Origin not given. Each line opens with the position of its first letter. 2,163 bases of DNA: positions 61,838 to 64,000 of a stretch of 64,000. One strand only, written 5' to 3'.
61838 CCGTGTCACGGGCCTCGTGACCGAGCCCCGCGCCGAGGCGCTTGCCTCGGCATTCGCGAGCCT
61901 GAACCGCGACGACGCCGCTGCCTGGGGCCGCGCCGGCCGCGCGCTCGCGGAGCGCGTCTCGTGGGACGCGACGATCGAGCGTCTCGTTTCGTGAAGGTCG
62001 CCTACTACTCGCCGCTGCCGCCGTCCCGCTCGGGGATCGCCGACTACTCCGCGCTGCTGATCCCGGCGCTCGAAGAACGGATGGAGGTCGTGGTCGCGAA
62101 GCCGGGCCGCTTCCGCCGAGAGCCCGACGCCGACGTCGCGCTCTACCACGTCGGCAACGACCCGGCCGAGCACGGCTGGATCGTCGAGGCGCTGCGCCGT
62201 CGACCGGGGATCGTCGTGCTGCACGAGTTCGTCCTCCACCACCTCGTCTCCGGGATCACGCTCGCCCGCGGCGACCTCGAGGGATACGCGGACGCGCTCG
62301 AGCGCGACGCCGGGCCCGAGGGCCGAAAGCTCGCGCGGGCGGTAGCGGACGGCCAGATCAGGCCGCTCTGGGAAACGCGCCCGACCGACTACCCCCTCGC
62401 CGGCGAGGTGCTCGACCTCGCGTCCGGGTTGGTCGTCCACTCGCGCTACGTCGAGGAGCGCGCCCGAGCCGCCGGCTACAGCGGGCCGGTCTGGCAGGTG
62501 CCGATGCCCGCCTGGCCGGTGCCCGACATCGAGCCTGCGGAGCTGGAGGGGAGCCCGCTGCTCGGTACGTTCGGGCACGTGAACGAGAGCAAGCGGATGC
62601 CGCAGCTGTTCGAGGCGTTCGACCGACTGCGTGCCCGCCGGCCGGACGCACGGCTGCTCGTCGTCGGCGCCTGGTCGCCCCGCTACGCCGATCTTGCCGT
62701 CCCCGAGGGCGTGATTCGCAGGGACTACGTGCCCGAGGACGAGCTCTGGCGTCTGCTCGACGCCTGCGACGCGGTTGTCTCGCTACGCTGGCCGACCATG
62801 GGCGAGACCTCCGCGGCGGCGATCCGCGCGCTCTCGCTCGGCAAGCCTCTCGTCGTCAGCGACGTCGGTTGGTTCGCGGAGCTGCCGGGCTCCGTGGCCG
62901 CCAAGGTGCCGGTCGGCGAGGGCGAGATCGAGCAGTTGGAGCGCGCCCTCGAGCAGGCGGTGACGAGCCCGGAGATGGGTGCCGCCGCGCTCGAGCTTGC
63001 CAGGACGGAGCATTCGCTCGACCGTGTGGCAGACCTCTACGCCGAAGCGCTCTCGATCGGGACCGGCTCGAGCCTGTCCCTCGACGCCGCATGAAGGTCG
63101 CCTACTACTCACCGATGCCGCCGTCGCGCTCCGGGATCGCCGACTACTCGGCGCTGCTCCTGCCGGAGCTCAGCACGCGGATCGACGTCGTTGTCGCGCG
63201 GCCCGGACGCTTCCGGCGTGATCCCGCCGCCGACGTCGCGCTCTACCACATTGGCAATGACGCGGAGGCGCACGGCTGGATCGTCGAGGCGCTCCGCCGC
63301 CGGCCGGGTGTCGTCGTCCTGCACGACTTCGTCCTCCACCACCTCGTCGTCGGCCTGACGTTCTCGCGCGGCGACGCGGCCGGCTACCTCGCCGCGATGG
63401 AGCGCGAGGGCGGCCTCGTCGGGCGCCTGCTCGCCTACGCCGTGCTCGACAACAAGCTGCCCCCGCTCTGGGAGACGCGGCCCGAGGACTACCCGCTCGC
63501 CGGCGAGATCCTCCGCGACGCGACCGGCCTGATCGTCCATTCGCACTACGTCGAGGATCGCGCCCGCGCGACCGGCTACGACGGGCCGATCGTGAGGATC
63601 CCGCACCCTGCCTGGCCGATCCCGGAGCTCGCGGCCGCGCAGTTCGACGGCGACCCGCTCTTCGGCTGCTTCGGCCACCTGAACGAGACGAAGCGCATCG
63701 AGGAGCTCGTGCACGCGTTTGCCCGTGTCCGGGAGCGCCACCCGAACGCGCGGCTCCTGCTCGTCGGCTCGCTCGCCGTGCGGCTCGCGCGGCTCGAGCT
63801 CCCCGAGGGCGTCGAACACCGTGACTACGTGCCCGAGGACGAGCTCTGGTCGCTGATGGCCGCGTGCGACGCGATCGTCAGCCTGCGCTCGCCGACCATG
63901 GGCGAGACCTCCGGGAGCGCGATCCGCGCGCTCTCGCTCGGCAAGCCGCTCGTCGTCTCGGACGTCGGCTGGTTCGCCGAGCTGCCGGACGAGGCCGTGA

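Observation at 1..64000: Glycan super-locus with three PAPS-type sulfotransferases: predicted sulfated, heavily methylated fucose/xylose/uronate-type polysaccharide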

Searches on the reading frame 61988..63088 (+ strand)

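Call 16: search_protein_families(library=pfam, max_evalue=0.001, proteins=[window:61988-63088:+])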
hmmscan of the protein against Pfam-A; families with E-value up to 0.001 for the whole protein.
seq(367 aa): 3 families
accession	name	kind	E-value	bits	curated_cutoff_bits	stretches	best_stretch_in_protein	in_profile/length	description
PF13692.12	Glyco_trans_1_4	-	5e-12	46.7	27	1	190-324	2-139/142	Glycosyl transferases group 1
PF00534.26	Glycos_transf_1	-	5.1e-11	42.8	26.4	1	187-331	13-162/172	Glycosyl transferases group 1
PF13524.12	Glyco_trans_1_2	-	0.00077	19.9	25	0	211-349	6-140/144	Glycosyl transferase-like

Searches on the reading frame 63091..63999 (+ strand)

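Call 80: search_protein_families(library=pfam, max_evalue=0.01, proteins=[window:63091-63999:+])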
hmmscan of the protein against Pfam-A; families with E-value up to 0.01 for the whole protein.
window:63091-63999:+ (303 aa): 2 families
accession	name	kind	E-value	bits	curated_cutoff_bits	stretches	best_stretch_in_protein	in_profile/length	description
PF13692.12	Glyco_trans_1_4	-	7.7e-13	49.3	27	1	189-298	2-114/142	Glycosyl transferases group 1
PF00534.26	Glycos_transf_1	-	1.2e-12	48.2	26.4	1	186-298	13-130/172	Glycosyl transferases group 1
